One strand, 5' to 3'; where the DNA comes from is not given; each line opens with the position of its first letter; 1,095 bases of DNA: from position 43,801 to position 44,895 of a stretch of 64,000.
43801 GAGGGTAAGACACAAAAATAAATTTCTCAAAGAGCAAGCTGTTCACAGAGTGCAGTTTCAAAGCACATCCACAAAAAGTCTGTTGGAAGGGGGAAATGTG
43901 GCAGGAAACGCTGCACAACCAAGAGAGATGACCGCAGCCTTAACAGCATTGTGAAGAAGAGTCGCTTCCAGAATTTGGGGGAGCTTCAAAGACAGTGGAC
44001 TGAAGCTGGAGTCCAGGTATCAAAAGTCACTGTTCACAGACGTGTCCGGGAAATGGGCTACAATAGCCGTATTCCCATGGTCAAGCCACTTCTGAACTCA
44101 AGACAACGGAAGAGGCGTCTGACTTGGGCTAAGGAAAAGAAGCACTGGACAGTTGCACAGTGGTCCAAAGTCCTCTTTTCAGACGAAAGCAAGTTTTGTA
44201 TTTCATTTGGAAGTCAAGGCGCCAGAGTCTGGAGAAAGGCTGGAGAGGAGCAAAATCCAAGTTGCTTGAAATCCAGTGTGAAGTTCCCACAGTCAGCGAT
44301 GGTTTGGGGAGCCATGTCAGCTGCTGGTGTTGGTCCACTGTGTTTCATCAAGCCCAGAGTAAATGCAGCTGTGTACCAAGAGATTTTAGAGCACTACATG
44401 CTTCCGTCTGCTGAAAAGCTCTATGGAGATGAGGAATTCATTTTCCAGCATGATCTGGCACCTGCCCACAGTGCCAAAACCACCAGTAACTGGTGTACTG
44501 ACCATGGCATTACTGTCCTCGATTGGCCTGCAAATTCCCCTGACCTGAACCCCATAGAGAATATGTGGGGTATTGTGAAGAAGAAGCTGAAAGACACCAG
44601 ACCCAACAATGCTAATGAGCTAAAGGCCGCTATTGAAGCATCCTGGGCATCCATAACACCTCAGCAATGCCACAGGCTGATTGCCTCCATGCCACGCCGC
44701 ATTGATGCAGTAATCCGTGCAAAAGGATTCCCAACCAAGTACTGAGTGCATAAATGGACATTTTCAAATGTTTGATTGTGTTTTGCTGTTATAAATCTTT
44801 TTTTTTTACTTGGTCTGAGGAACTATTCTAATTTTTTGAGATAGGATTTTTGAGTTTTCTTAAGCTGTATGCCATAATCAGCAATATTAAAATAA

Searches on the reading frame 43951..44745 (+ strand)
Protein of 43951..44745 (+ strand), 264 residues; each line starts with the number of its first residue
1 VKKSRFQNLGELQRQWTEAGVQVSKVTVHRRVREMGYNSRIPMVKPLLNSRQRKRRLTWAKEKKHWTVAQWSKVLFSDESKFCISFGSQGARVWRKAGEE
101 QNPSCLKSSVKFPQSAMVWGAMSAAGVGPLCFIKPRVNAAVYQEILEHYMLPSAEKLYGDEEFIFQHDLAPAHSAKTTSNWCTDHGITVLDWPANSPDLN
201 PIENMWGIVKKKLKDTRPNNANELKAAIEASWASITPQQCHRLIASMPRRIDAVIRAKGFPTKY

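Call 51: search_protein_families(library=pfam, proteins=[window:43951-44745:+], max_evalue=0.001)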
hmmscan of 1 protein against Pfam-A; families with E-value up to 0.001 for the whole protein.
window:43951-44745:+ (264 aa): 2 families
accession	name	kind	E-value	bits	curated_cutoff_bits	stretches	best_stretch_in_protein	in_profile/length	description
PF13358.12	DDE_3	-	8.5e-18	65.1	28.6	1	74-224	2-145/146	DDE superfamily endonuclease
PF01498.24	HTH_Tnp_Tc3_2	-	6.4e-15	55.6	31.5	1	2-63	9-70/72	Transposase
